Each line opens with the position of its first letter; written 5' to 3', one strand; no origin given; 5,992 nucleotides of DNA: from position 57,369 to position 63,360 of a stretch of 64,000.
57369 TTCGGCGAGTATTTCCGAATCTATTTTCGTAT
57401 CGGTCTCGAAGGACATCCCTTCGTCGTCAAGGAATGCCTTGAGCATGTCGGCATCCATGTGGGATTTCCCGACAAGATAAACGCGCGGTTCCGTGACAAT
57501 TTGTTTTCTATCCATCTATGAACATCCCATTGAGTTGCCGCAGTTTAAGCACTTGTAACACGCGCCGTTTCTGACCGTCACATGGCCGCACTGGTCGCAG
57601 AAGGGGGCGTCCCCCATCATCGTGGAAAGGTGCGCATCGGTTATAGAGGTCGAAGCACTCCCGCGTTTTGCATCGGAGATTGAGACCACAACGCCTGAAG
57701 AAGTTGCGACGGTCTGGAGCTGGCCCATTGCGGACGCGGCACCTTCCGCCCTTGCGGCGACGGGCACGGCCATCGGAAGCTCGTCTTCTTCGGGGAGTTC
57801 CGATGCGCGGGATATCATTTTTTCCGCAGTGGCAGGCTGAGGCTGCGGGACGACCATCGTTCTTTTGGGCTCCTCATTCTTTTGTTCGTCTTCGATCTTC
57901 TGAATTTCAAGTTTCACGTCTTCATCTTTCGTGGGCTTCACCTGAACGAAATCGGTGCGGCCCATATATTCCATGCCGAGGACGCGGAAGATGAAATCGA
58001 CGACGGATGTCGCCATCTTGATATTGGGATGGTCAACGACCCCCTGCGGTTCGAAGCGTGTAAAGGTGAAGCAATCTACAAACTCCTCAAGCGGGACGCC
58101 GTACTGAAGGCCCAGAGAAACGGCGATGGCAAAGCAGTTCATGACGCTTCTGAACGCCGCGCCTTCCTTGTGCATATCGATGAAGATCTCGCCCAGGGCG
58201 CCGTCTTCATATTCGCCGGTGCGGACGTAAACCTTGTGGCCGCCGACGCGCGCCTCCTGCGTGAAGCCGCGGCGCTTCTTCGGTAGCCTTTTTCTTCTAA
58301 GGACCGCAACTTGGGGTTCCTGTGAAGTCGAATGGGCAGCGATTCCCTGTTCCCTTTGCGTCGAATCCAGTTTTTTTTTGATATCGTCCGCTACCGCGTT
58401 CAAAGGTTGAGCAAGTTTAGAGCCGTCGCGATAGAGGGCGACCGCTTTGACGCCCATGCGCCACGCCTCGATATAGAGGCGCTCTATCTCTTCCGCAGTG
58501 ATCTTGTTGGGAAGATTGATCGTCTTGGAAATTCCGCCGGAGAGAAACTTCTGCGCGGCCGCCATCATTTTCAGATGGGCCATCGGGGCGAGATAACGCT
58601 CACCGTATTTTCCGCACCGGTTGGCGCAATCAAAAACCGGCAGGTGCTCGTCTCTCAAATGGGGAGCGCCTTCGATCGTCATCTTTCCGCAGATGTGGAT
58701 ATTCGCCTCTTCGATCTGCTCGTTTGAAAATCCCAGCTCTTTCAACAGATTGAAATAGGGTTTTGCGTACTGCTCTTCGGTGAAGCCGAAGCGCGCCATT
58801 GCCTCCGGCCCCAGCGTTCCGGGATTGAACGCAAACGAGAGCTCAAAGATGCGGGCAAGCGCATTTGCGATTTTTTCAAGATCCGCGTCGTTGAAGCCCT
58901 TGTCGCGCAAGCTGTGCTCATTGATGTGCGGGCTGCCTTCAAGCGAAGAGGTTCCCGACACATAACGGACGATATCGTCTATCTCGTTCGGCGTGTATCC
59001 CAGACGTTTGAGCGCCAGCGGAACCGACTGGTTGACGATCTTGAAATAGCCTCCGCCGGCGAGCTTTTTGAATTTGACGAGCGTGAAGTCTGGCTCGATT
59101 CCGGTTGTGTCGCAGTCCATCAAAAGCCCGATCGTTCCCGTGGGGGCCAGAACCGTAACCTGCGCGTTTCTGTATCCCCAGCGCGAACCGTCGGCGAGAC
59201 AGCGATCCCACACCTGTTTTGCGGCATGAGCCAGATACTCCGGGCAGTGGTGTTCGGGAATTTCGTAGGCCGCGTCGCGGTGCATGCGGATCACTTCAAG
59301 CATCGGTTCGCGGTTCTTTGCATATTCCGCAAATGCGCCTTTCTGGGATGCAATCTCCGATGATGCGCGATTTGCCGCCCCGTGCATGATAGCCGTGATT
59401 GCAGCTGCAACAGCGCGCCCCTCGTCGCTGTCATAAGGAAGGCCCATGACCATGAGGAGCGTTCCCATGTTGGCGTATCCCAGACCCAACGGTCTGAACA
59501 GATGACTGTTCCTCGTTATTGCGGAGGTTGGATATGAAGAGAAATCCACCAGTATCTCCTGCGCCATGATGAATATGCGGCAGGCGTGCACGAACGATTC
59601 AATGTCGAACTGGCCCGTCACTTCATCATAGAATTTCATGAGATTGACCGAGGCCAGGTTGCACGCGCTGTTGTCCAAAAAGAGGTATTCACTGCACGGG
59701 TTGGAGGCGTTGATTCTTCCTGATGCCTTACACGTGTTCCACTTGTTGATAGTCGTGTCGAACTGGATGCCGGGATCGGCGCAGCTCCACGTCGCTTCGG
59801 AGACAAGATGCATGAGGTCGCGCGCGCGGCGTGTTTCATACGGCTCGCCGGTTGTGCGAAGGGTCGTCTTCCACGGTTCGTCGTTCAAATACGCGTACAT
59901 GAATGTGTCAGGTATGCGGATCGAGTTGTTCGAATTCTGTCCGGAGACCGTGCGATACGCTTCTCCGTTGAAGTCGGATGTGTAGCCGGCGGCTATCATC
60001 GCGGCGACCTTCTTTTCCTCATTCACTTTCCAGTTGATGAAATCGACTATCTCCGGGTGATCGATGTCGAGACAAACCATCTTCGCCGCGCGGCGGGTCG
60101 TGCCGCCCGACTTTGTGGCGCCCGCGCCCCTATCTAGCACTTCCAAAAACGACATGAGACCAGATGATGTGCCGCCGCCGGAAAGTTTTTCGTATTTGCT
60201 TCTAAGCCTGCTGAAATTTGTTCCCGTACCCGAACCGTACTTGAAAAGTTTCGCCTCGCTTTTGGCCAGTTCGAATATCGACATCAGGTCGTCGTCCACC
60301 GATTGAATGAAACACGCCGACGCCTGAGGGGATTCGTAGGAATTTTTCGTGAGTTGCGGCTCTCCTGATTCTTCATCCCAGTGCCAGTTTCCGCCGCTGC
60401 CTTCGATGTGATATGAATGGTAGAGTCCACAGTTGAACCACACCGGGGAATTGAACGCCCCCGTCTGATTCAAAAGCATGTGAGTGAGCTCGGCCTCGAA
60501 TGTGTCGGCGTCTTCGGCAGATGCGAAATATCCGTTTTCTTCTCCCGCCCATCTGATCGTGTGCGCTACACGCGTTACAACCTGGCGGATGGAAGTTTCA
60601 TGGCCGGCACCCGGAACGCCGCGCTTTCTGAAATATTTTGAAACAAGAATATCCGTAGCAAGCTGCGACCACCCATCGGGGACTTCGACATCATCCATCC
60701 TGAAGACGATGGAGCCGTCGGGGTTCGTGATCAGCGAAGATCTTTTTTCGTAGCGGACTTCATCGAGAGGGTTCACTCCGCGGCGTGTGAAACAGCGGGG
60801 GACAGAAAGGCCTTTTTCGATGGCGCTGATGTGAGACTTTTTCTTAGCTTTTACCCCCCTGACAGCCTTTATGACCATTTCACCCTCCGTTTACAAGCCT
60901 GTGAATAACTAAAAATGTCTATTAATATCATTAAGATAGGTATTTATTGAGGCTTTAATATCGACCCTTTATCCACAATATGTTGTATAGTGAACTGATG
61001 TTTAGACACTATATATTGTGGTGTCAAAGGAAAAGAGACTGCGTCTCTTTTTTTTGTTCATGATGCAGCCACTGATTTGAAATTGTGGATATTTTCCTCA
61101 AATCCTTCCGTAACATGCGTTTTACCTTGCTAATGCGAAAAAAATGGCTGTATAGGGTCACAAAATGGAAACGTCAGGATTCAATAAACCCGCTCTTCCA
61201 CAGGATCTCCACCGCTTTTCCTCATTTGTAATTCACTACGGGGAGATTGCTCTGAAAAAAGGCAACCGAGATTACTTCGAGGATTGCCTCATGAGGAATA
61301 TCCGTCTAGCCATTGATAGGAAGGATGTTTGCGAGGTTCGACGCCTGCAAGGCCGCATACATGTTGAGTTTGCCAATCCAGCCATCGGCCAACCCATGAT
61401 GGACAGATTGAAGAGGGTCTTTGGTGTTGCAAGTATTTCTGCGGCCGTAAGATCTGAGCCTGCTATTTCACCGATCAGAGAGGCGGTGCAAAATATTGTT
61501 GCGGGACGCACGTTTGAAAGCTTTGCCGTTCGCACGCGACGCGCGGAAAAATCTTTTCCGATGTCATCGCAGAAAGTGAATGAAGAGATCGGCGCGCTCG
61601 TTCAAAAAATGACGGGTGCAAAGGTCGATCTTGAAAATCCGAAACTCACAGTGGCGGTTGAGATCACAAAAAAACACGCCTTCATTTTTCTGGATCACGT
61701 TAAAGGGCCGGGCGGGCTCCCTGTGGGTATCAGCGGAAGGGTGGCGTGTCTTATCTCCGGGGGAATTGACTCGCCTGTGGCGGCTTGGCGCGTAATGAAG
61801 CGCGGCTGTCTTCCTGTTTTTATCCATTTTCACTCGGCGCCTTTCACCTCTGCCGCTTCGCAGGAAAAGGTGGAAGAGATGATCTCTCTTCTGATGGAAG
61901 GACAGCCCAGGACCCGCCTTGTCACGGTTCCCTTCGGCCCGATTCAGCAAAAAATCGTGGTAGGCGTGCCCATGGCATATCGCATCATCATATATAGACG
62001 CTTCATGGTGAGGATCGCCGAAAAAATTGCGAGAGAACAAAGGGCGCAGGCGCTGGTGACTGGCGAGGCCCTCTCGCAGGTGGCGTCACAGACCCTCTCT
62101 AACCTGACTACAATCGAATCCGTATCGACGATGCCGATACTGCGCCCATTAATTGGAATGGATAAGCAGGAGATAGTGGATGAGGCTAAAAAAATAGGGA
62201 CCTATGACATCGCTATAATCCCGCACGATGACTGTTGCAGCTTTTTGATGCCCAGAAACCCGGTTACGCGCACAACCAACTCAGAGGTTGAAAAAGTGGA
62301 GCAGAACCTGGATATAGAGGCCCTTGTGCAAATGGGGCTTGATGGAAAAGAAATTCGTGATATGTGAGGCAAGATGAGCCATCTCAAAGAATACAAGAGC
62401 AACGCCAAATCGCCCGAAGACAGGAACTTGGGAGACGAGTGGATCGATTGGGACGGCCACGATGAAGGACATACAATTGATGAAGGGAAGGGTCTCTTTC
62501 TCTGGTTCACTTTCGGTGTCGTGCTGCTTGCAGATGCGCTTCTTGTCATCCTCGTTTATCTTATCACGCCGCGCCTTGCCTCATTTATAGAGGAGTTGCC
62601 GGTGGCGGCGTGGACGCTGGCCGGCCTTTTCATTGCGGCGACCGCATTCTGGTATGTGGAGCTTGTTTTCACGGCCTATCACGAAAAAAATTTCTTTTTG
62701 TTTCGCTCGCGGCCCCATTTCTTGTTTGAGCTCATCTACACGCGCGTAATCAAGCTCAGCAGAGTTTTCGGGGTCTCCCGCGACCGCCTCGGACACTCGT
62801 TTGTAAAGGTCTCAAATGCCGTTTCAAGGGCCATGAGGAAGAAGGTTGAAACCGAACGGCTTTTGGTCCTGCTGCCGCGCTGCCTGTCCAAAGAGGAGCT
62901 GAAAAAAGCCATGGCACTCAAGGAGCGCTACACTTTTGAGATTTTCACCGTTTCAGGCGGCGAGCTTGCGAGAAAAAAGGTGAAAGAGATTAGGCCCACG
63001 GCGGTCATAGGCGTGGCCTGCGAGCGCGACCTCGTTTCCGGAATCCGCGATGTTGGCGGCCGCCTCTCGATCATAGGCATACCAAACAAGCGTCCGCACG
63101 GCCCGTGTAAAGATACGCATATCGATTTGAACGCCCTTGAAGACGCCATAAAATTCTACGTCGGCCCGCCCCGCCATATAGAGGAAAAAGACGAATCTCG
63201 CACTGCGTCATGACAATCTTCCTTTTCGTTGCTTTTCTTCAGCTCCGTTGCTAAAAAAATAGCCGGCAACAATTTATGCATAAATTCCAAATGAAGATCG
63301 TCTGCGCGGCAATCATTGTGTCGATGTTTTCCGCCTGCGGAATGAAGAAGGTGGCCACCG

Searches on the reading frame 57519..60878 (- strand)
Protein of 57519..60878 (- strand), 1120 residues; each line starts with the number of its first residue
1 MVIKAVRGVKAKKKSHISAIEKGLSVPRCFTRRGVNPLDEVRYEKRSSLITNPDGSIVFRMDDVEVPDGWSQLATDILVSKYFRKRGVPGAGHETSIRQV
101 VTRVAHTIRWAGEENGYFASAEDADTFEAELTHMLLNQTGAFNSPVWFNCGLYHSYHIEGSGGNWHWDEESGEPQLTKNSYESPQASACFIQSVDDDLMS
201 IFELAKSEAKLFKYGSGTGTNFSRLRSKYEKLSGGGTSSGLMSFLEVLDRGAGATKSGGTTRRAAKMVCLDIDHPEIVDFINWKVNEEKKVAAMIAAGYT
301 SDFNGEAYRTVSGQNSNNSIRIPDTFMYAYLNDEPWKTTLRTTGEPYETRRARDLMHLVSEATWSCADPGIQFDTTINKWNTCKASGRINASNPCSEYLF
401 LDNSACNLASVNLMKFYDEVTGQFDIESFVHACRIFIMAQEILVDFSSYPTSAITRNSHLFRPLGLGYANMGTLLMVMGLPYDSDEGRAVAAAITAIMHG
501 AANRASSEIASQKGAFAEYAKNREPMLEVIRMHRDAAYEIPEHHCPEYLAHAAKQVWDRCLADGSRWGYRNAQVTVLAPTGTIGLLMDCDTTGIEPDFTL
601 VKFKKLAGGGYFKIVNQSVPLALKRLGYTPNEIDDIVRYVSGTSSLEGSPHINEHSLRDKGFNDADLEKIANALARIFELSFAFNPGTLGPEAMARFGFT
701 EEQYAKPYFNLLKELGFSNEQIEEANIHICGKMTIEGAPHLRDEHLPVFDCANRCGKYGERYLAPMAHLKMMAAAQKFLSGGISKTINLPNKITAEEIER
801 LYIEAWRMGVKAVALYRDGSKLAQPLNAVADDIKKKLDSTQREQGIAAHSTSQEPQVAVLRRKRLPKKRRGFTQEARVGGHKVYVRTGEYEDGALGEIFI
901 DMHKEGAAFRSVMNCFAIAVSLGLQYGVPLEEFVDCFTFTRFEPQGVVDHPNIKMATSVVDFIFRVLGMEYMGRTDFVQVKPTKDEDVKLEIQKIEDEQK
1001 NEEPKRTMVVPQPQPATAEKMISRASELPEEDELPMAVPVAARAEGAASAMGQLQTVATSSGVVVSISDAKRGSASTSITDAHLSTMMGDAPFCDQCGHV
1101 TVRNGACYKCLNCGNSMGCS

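Call 17: search_protein_families(library=pfam, proteins=[window:57519-60878:-], max_evalue=0.0001)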
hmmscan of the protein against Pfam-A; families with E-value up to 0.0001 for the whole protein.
window:57519-60878:- (1120 aa): 3 families
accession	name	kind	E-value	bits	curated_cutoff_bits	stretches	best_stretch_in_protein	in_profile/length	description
PF02867.20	Ribonuc_red_lgC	-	6.4e-134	447.9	23.9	2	187-656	1-460/523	Ribonucleotide reductase, barrel domain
PF08471.15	Ribonuc_red_2_N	-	1.1e-28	99.9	27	1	54-138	1-103/103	Class II vitamin B12-dependent ribonucleotide reductase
PF12637.14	TSCPD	-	4.8e-11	43.3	22.8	1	876-968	7-85/88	TSCPD domain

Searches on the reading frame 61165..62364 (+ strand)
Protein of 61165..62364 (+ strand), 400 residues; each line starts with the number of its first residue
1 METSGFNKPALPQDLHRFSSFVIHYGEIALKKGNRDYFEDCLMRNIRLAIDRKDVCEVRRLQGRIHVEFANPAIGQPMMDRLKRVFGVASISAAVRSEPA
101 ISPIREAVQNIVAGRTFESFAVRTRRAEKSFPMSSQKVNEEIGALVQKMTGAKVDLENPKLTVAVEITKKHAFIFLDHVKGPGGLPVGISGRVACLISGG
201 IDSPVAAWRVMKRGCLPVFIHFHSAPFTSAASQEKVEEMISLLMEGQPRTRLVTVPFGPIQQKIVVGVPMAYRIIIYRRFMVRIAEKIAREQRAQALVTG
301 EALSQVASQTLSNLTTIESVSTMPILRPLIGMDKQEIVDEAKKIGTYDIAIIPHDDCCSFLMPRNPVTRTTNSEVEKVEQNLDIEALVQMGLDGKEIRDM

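Call 17: search_protein_families(library=pfam, proteins=[window:61165-62364:+], max_evalue=0.0001)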
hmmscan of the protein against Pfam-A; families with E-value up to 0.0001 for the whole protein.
window:61165-62364:+ (400 aa): 3 families
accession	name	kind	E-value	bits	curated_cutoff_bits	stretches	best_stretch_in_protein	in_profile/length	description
PF02568.20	ThiI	-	1.2e-72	244.1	20.5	1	188-383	1-196/197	Thiamine biosynthesis protein (ThiI)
PF22025.1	ThiI_fer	-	4.8e-20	72.2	25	1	21-92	2-72/72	ThiI ferredoxin-like domain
PF02926.22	THUMP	-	3.6e-16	59.8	20.6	1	104-177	7-84/84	THUMP domain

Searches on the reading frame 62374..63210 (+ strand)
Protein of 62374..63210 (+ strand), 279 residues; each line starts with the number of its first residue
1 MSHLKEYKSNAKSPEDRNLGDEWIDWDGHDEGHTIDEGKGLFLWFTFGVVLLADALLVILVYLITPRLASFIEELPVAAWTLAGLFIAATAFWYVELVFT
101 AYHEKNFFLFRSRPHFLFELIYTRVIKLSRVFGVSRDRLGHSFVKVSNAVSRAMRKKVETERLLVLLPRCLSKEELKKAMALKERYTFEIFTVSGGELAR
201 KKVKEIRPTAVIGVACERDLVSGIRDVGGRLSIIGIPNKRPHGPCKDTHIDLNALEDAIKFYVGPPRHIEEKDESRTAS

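Call 17: search_protein_families(library=pfam, proteins=[window:62374-63210:+], max_evalue=0.0001)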
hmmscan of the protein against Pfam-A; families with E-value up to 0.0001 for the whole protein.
window:62374-63210:+ (279 aa): 1 family
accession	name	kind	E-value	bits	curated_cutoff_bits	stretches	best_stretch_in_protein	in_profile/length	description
PF01976.22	DUF116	-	4.3e-29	101.4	25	2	176-259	73-155/155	Protein of unknown function DUF116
